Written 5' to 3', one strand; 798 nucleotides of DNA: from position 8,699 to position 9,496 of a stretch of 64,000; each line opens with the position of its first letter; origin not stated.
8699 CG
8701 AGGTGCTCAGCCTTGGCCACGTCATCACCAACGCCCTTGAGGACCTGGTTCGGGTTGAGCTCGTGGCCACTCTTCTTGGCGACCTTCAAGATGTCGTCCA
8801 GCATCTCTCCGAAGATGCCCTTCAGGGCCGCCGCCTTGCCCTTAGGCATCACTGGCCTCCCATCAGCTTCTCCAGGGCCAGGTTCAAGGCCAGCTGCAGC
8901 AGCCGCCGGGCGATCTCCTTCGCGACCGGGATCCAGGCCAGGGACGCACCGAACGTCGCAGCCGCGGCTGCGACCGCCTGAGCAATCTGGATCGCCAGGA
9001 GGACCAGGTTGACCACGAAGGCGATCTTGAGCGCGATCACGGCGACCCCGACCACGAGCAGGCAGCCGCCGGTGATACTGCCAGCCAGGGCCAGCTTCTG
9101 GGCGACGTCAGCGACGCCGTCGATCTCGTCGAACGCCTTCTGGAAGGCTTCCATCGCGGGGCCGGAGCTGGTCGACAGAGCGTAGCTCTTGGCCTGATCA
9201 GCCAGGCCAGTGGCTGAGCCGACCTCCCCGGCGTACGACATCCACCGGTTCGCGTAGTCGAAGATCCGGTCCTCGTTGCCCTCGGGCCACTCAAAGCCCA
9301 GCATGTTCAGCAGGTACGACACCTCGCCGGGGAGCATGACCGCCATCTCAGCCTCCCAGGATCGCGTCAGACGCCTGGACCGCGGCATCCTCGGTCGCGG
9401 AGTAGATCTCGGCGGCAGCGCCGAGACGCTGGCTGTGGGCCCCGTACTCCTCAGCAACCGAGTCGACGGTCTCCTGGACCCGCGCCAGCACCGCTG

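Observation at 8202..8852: Tde1-type (Ntox15, HxxD) nuclease toxin in an actinobacterial ESX/T7SS-style context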

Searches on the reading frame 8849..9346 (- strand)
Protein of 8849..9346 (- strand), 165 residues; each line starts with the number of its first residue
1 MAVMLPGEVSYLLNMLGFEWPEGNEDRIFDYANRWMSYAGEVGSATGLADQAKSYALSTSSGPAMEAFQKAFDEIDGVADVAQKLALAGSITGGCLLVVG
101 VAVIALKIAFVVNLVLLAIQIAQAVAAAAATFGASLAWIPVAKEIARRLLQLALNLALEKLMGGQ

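Call 6: search_protein_families(library=ncbifam, proteins=[window:8849-9346:-], max_evalue=0.1)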
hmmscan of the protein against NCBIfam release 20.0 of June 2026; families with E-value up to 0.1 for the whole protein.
window:8849-9346:- (165 aa): 1 family
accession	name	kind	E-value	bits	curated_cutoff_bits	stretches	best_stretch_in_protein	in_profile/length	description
NF011648.0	PRK15066.1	subfamily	0.025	14.1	225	1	54-132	76-154/257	ABC transporter permease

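Call 25: find_homologous_proteins(query=window:8852-9346:-, max_evalue=0.001)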
Query window:8852-9346:- (165 aa): 98 proteins with E <= 0.001 among 467 candidates.
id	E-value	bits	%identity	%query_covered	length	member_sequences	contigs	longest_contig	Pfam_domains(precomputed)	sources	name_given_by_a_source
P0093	2.3e-96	338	100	100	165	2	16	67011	PF25547.2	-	-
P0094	1.9e-83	296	85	100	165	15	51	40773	PF25547.2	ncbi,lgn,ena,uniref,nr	ncbi:hypothetical protein [Arachnia propionica]|uniref:WXG100-like domain-containing protein n=1 Tax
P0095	6.1e-83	294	84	100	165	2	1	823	PF25547.2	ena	-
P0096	6.9e-83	294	85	100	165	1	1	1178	PF25547.2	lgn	-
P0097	1.2e-82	293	84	100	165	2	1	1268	PF25547.2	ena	-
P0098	1.3e-82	293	84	100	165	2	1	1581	PF25547.2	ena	-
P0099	8.3e-82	291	85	99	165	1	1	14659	PF25547.2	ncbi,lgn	-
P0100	2.9e-74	266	74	99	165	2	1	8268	PF25547.2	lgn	-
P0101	3.9e-74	266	77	99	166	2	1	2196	PF25547.2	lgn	-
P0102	4.4e-73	262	73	99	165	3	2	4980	PF25547.2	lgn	-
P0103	3.9e-72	259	73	99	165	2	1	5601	PF25547.2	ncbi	-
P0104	4.4e-72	259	75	99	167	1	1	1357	PF25547.2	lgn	-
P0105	1.3e-69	251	72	99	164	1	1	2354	PF25547.2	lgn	-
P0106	6.5e-69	249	71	99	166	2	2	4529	PF25547.2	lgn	-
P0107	9.7e-69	248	71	99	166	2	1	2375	PF25547.2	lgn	-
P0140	9.5e-42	161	52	98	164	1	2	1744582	PF25547.2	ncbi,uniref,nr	ncbi:hypothetical protein HJ590_04890 [Naumannella sp. ID2617S]|uniref:Outer membrane channel protei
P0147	1.2e-36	144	46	99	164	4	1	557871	PF25547.2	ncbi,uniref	ncbi:hypothetical protein ACQCX2_14860 [Propionibacteriaceae bacterium Y1700]|uniref:WXG100-like dom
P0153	8.2e-24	102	39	99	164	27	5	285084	PF25547.2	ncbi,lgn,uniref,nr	ncbi:hypothetical protein J5U46_15405 [Micromonospora tulbaghiae]|uniref:Outer membrane channel prot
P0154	1.0e-23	102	37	98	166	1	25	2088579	PF25547.2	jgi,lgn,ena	jgi:hypothetical protein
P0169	4.1e-21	94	37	91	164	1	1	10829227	PF25547.2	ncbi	ncbi:hypothetical protein ACQP2X_35270 [Actinoplanes sp. CA-131856]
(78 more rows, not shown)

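Call 26: find_encoding_contigs(protein=P0094, flank=6000, max_places=6)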
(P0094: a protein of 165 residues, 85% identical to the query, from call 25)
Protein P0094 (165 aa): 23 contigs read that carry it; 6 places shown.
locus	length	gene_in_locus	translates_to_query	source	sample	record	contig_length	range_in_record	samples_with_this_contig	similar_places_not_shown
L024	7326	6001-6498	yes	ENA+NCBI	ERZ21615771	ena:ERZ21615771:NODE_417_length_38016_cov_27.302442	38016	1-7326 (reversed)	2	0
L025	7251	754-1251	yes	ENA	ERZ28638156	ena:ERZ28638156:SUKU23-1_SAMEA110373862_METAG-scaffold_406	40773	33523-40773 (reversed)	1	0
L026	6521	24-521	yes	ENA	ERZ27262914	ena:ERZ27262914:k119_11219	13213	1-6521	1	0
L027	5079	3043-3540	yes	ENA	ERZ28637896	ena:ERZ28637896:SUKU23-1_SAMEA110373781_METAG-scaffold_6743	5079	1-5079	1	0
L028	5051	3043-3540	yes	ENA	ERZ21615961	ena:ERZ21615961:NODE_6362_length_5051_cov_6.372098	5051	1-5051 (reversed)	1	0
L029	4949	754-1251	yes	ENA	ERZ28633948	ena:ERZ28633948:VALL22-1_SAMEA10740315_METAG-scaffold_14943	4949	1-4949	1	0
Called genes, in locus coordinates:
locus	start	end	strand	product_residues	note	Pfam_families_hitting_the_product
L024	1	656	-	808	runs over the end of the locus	PF02687:FtsX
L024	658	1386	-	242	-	PF00005:ABC_tran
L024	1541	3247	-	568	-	PF01565:FAD_binding_4, PF02913:FAD-oxidase_C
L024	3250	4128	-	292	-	PF01553:Acyltransferase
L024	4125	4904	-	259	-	PF00106:adh_short, PF08659:KR, PF13561:adh_short_C2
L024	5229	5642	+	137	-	PF02575:YbaB_DNA_bd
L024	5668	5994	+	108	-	-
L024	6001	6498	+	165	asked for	PF25547:WXG100_2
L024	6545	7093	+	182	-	PF15604:Ntox15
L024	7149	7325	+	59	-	?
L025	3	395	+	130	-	?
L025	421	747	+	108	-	-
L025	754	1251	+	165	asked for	PF25547:WXG100_2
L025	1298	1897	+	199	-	PF15604:Ntox15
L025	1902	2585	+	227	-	PF08887:GAD-like, PF08906:T6SS_Tdi1_C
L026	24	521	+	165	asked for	PF25547:WXG100_2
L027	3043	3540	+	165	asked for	PF25547:WXG100_2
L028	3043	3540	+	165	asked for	PF25547:WXG100_2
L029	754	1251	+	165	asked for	PF25547:WXG100_2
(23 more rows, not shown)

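Call 27: find_encoding_contigs(protein=P0153, flank=6000, max_places=3)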
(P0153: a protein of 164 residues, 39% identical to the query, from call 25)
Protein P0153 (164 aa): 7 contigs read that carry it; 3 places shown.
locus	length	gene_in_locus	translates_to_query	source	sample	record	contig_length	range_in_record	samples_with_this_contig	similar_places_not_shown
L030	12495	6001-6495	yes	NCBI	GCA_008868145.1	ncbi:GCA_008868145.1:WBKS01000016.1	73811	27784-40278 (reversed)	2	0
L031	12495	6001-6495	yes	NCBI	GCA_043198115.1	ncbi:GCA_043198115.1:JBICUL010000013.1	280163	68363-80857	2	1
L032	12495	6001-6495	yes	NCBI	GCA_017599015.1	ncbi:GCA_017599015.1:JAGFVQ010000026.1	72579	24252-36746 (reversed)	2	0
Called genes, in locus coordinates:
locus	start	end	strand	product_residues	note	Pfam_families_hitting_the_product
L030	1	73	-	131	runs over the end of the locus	-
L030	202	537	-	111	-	PF12643:MazG-like (weak)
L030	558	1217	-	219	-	PF00072:Response_reg, PF00196:GerE, PF04545:Sigma70_r4 (weak), PF08281:Sigma70_r4_2 (weak)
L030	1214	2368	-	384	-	PF23539:DUF7134, PF07730:HisKA_3, PF02518:HATPase_c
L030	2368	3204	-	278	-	PF02517:Rce1-like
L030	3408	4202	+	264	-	PF13489:Methyltransf_23 (faint), PF05175:MTS (faint), PF01209:Ubie_methyltran (weak), PF08241:Methyltransf_11, PF08242:Methyltransf_12, PF13649:Methyltransf_25, PF13847:Methyltransf_31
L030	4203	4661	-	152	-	PF02575:YbaB_DNA_bd (weak)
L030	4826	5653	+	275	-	PF02575:YbaB_DNA_bd (faint)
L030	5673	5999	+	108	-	-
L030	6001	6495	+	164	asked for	PF25547:WXG100_2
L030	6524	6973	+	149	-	PF14436:EndoU_bacteria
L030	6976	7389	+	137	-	-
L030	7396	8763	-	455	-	PF00282:Pyridoxal_deC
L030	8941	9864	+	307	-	-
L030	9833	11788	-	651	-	PF00486:Trans_reg_C, PF03704:BTAD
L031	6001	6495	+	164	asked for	PF25547:WXG100_2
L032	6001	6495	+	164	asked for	PF25547:WXG100_2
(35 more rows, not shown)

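Call 28: find_encoding_contigs(protein=P0147, flank=6000, max_places=2)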
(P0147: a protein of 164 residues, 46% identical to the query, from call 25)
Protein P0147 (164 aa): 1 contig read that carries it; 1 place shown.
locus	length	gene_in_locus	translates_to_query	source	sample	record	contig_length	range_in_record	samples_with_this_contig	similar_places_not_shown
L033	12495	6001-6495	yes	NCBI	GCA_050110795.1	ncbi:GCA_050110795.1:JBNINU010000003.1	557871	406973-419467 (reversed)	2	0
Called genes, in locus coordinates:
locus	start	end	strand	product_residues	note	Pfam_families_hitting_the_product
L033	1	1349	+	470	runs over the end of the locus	PF01547:SBP_bac_1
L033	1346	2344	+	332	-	PF00528:BPD_transp_1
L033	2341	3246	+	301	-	PF00528:BPD_transp_1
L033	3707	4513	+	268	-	-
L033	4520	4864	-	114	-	PF00702:Hydrolase, PF13419:HAD_2, PF13242:Hydrolase_like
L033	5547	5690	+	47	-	-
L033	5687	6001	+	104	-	-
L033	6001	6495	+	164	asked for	PF25547:WXG100_2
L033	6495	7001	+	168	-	PF18451:CdiA_C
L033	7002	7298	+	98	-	-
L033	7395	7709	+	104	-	-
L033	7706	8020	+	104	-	-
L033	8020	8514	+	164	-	PF25547:WXG100_2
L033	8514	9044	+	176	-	PF15529:Ntox24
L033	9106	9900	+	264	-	-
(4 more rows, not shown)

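Call 48: search_dna_similar(query=window:8852-9346:-, collection=plasmids, mode=protein, max_rows=15)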
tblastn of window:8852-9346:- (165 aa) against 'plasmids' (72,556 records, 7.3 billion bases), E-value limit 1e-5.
Records with a match: 1; places in all: 1; records where one place covers at least 80% of the query: 0.
Best place of each record, by identity: <60% 1.
By first word of the organism name: Streptomyces 1.
By predicted mobility (MOB-suite, as given by PLSDB): non-mobilizable 1.
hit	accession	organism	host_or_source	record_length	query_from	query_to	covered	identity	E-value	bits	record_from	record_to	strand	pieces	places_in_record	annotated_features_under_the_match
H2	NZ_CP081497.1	Streptomyces sp. BHT-5-2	whole organism,plant soil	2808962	1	77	47%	36.4%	8e-11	66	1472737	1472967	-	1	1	none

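Call 51: predict_structure(alignment_id=A3)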
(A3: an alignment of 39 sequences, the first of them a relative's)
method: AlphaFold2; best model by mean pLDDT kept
length: 165 residues; sequences in the alignment: 39
mean_pLDDT: 79.9   pTM: 0.57
mean pLDDT of the five models: 79.9, 78.5, 74.4, 73.0, 72.2
residues with pLDDT >= 90: 64; 70-90: 61; 50-70: 36; < 50: 4
segments of 3 or more residues with pLDDT < 50: 163-165
pLDDT, mean of each block of 10 residues (from residue 1): 67 71 86 94 92 92 91 87 92 94 88 79 73 59 69 63 42
secondary structure, 60 per line:
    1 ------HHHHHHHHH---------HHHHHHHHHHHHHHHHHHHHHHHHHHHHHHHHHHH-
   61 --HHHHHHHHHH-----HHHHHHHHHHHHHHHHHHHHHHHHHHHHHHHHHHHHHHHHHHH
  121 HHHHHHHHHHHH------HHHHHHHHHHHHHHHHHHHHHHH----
elements in order: H7-15 H25-59 H63-72 H78-132 H139-161

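Call 55: fold_search(model_id=the predicted structure, library=pdb)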
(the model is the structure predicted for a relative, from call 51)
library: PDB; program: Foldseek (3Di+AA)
matches with E <= 10: 146; with E <= 0.001: 0
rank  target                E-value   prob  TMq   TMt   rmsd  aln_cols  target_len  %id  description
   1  3zbh_B                8.3e-02  1.00  0.43  0.74   2.5        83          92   16  Geobacillus thermodenitrificans EsxA crystal form I (released 2012-11-21)
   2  3o9o_B                9.3e-02  1.00  0.45  0.74   2.0        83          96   14  Crystal Structure of GBS1074, an Esat-6 homologue from Group B Streptococcus (released 2010-11-10)
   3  3zbh_D                1.5e-01  1.00  0.50  0.86   2.2        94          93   14  Geobacillus thermodenitrificans EsxA crystal form I (released 2012-11-21)
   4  3gvm_B                1.8e-01  1.00  0.48  0.80   2.6        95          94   15  Structure of the homodimeric WXG-100 family protein from Streptococcus agalactiae (released 2010-09-08)
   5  3gvm_C                2.0e-01  1.00  0.49  0.79   2.4        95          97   15  Structure of the homodimeric WXG-100 family protein from Streptococcus agalactiae (released 2010-09-08)
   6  3gvm_A                2.2e-01  1.00  0.48  0.79   2.3        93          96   15  Structure of the homodimeric WXG-100 family protein from Streptococcus agalactiae (released 2010-09-08)
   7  3o9o_A                2.2e-01  1.00  0.48  0.81   2.7        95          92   15  Crystal Structure of GBS1074, an Esat-6 homologue from Group B Streptococcus (released 2010-11-10)
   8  2vs0_A                2.5e-01  1.00  0.44  0.81   2.3        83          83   13  Structural analysis of homodimeric staphylococcal aureus virulence factor EsxA (released 2008-08-26)
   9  4i0x_I                2.5e-01  1.00  0.38  0.76   1.9        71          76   20  Crystal structure of the Mycobacterum abscessus EsxEF (Mab_3112-Mab_3113) complex (released 2013-01-16)
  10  6tz4_02               2.5e-01  0.95  0.40  0.38  13.9       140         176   11  CryoEM reconstruction of membrane-bound ESCRT-III filament composed of CHMP1B+IST1 (right-handed) (released 2020-04-08)
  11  3gwk_C                3.0e-01  1.00  0.45  0.73   2.1        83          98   14  Structure of the homodimeric WXG-100 family protein from Streptococcus agalactiae (released 2010-09-08)
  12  3zbh_E                3.2e-01  1.00  0.48  0.83   2.1        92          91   14  Geobacillus thermodenitrificans EsxA crystal form I (released 2012-11-21)
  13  6tz5_AA               3.4e-01  0.91  0.40  0.38  13.5       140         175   10  CryoEM reconstruction of membrane-bound ESCRT-III filament composed of CHMP1B+IST1 (left-handed) (released 2020-04-08)
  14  3zbh_F                3.6e-01  1.00  0.44  0.76   2.3        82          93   16  Geobacillus thermodenitrificans EsxA crystal form I (released 2012-11-21)
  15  3gwk_E                3.6e-01  0.99  0.48  0.77   3.3        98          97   14  Structure of the homodimeric WXG-100 family protein from Streptococcus agalactiae (released 2010-09-08)
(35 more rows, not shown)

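Call 57: find_encoding_contigs(protein=P0140, flank=4000, max_places=2)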
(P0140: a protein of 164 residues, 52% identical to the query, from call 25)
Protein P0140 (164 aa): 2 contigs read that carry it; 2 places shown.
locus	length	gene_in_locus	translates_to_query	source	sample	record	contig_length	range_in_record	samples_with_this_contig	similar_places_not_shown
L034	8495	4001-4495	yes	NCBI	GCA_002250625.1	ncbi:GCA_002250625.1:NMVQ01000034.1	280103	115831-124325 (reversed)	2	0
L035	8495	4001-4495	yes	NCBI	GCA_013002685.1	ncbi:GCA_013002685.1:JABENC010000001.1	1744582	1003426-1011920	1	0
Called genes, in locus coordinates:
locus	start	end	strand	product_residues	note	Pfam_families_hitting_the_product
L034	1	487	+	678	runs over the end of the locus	-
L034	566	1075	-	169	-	-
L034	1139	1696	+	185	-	PF00440:TetR_N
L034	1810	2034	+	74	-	PF01197:Ribosomal_L31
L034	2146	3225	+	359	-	PF03462:PCRF, PF00472:RF-1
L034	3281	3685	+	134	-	-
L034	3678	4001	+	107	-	-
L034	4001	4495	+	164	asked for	PF25547:WXG100_2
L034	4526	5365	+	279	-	PF17827:PrmC_N, PF05175:MTS (weak), PF13649:Methyltransf_25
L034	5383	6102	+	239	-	PF01300:Sua5_yciO_yrdC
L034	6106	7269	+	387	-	PF00953:Glycos_transf_4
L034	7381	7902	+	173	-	-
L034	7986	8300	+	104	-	PF09527:ATPase_gene1 (weak)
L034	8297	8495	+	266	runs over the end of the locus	PF00119:ATP-synt_A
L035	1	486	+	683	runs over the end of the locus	-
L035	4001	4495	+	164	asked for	PF25547:WXG100_2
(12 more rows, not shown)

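Call 58: find_encoding_contigs(protein=P0169, flank=4000, max_places=2)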
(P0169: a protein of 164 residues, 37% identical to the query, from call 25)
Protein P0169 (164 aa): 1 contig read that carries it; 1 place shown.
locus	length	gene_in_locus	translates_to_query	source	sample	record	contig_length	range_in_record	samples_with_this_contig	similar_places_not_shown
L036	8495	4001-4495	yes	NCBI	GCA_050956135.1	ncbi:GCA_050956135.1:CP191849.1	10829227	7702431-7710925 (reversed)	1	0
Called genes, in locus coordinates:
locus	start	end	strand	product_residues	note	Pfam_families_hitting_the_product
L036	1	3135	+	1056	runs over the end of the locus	PF00082:Peptidase_S8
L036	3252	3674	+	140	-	PF02575:YbaB_DNA_bd (faint)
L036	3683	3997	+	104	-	-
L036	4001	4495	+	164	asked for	PF25547:WXG100_2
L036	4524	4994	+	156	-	PF14436:EndoU_bacteria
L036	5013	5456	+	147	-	-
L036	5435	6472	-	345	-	PF00962:A_deaminase, PF19326:AMP_deaminase (weak)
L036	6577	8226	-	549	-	-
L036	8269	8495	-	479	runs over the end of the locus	PF03663:Glyco_hydro_76, PF07470:Glyco_hydro_88 (faint)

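Call 59: find_encoding_contigs(protein=P0154, flank=4000, max_places=4)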
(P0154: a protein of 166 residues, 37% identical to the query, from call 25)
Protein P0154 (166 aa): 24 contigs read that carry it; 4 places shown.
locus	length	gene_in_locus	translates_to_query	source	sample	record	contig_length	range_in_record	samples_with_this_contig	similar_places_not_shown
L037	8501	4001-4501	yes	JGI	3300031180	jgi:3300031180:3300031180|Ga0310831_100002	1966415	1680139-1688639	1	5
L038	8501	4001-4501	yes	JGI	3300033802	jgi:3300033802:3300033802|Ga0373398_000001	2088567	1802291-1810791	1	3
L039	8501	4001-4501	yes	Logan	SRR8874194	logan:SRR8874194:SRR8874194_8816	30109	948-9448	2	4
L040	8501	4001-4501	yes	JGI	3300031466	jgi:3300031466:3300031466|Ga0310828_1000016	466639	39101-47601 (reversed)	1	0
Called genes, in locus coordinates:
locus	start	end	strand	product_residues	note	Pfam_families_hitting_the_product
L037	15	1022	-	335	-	PF01636:APH, PF06293:Kdo (faint)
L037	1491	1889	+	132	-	PF04167:DUF402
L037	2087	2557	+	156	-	PF14412:AHH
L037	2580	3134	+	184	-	-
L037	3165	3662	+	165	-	PF02575:YbaB_DNA_bd (weak)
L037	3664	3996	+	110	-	-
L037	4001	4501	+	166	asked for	PF25547:WXG100_2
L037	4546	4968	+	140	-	PF02575:YbaB_DNA_bd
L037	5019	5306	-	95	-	-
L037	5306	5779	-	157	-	-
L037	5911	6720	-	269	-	PF18082:NAT_N, PF18164:GNAT_C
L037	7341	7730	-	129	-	PF01636:APH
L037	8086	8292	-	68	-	-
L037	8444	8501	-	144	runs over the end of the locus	PF07366:SnoaL, PF12680:SnoaL_2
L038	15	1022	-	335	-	PF01636:APH, PF06293:Kdo (faint)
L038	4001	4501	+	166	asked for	PF25547:WXG100_2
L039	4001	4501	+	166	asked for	PF25547:WXG100_2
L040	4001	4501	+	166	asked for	PF25547:WXG100_2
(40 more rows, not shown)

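Call 77: search_protein_representatives(alignment_id=A3)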
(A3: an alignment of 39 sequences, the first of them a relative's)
Query: 39 sequences, 164 profile positions. Proteins with E-value up to 0.001 (for the whole library): 1962; up to 1e-10: 791; up to 1e-30: 97. The best 150 are listed.
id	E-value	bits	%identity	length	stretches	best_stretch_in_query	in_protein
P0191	3.6e-63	228.6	-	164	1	1-164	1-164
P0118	5.4e-63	228.1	-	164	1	1-164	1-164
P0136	8.2e-62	224.2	-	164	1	1-162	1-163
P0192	1.1e-59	217.4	-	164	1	1-164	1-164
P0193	3.9e-59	215.5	-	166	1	2-163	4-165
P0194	5.8e-58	211.7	-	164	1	1-164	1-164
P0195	2.5e-56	206.4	-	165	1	1-164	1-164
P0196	1.2e-55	204.1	-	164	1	1-164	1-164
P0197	1.5e-55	203.9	-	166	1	3-163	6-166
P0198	2.1e-55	203.4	-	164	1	1-164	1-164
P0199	1.2e-52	194.4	-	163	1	2-163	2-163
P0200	7.6e-52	191.8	-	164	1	1-164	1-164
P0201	1.9e-50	187.3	-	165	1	1-164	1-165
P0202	6.5e-49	182.3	-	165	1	1-164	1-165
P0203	3.3e-48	180.0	-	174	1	1-163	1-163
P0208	5.4e-46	172.8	-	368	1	1-161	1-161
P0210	7.5e-45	169.1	-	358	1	2-161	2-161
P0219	5.1e-42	159.9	-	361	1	1-162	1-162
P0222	7.0e-42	159.4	-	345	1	1-162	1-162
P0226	4.8e-41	156.7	-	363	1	2-159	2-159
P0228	6.1e-41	156.3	-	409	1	1-161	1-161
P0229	6.5e-41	156.2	-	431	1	1-161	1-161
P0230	7.3e-41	156.1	-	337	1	2-161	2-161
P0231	4.8e-40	153.4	-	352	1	1-161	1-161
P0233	7.0e-40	152.9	-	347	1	1-158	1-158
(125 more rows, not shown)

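Call 79: search_protein_families(library=pfam, proteins=[P0208, P0210, P0219, P0222, P0226, P0228, P0229, P0230, P0231, P0233], max_evalue=0.001)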
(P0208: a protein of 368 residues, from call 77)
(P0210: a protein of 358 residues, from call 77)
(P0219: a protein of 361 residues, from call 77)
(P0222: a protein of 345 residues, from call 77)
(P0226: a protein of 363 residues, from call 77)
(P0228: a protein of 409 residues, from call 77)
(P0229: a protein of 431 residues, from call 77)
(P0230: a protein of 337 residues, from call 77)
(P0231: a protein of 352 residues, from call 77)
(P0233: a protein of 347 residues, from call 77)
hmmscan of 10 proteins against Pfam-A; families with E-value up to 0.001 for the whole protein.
P0208 (368 aa): 1 family
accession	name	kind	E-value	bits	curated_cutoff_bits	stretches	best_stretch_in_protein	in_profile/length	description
PF25547.1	WXG100_2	-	1.4e-11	45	27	1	17-147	20-149/150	WXG100 like domain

P0210 (358 aa): 1 family
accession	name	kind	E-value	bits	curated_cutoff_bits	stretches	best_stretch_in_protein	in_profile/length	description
PF25547.1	WXG100_2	-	3.8e-11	43.6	27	1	19-148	22-150/150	WXG100 like domain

P0219 (361 aa): 1 family
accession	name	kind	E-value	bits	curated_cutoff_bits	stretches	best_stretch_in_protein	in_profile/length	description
PF25547.1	WXG100_2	-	2.8e-09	37.6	27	1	17-143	20-145/150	WXG100 like domain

P0222 (345 aa): 1 family
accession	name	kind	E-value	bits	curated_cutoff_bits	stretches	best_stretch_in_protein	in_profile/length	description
PF25547.1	WXG100_2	-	5.2e-11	43.2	27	1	19-148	22-150/150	WXG100 like domain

P0226 (363 aa): 1 family
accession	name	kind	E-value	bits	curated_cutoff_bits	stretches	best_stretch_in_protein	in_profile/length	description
PF25547.1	WXG100_2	-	1.5e-10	41.7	27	1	19-148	22-150/150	WXG100 like domain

P0228 (409 aa): 1 family
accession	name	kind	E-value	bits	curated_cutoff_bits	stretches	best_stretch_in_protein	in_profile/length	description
PF25547.1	WXG100_2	-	1e-09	39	27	1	18-141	21-143/150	WXG100 like domain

P0229 (431 aa): 2 families
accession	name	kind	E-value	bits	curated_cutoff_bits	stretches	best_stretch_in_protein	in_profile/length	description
PF25547.1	WXG100_2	-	2.5e-11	44.2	27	1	19-147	22-149/150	WXG100 like domain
PF00454.33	PI3_PI4_kinase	-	1.1e-10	42.3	27.1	1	309-350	135-177/241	Phosphatidylinositol 3- and 4-kinase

P0230 (337 aa): 2 families
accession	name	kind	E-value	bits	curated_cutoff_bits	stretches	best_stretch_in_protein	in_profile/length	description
PF22596.2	Scabin-like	-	5.7e-30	104.3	27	1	222-333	1-130/130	Scabin-like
PF25547.1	WXG100_2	-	3.1e-11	43.9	27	1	17-148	18-150/150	WXG100 like domain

P0231 (352 aa): 1 family
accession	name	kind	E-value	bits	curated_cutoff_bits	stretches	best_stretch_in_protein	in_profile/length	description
PF25547.1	WXG100_2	-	8.6e-10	39.2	27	1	19-139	22-141/150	WXG100 like domain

P0233 (347 aa): 1 family
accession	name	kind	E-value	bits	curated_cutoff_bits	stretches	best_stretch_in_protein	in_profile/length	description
PF25547.1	WXG100_2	-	5.4e-12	46.4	27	1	18-138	21-140/150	WXG100 like domain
